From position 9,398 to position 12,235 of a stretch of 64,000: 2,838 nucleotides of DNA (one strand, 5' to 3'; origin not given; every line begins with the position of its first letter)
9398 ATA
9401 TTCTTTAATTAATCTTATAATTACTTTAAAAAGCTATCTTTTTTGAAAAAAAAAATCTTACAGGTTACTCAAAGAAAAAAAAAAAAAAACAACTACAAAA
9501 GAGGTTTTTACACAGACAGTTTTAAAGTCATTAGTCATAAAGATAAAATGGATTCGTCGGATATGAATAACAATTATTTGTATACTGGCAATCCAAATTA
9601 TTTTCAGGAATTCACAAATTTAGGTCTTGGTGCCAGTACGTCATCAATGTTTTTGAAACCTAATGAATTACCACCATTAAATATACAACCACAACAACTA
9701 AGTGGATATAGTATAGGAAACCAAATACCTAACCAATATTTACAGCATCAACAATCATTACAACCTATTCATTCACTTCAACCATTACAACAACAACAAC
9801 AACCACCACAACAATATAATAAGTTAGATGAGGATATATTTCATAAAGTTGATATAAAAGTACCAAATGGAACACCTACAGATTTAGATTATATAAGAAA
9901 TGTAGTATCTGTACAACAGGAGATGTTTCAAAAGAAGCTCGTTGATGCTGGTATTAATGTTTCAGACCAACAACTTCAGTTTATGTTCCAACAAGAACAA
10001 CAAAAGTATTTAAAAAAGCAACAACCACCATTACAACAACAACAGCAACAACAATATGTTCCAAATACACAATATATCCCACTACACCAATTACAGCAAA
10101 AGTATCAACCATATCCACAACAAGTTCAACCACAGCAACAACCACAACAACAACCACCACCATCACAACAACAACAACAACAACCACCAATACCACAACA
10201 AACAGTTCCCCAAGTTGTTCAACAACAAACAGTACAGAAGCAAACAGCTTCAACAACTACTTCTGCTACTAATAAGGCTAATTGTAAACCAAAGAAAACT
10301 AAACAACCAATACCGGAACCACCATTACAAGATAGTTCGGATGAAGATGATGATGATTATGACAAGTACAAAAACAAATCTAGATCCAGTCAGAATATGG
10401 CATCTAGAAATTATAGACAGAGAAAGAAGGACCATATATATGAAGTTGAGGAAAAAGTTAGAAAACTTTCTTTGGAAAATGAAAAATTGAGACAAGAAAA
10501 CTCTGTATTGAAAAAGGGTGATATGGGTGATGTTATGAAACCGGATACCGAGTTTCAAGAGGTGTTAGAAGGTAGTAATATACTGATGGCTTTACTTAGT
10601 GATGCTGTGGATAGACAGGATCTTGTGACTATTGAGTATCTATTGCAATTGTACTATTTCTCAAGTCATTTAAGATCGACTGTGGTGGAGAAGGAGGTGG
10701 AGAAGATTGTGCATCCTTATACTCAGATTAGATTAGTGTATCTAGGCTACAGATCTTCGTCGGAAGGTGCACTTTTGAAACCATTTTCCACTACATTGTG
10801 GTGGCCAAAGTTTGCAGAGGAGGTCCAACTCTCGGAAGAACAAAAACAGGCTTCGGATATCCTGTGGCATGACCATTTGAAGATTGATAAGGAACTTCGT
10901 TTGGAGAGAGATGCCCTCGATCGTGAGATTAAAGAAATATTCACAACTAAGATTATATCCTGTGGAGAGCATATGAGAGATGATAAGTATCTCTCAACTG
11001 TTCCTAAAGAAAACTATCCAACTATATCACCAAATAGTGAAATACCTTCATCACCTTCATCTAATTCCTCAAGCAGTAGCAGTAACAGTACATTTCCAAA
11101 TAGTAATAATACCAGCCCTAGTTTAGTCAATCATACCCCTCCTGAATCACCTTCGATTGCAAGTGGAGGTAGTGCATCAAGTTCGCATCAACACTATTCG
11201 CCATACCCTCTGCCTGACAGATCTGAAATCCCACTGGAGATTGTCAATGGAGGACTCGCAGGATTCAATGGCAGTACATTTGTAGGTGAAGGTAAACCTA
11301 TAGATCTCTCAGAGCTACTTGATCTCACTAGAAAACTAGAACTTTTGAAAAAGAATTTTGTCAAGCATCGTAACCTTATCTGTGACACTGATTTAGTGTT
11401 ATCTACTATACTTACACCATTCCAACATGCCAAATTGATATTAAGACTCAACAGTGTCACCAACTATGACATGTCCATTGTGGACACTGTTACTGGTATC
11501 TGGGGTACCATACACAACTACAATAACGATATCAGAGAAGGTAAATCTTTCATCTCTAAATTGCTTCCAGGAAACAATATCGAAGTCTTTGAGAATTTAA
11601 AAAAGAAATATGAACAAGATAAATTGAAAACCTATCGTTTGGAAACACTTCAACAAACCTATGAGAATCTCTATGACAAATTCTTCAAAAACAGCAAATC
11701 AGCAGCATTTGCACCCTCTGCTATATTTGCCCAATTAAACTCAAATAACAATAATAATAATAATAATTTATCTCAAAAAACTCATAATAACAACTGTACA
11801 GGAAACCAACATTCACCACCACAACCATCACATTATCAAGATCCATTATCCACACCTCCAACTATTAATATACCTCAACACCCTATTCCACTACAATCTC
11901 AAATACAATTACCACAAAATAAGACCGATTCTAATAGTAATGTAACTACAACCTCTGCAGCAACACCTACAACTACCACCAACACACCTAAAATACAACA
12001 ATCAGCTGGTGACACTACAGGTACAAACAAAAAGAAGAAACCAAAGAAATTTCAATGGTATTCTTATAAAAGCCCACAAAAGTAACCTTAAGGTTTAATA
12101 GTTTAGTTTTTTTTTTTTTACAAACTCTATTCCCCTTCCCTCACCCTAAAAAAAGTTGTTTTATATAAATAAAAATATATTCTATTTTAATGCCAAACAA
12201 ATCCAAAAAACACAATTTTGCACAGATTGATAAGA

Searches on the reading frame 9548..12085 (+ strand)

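Call 47: search_protein_families(library=pfam, max_evalue=0.001, proteins=[window:9548-12085:+])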
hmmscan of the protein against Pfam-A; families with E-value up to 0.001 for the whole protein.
window:9548-12085:+ (845 aa): 2 families
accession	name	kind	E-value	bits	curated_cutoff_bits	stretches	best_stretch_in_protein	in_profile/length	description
PF07716.20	bZIP_2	-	9.8e-06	26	22.3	1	272-323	3-53/54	Basic region leucine zipper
PF00170.26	bZIP_1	-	8.6e-05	23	27.6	1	274-323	4-54/64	bZIP transcription factor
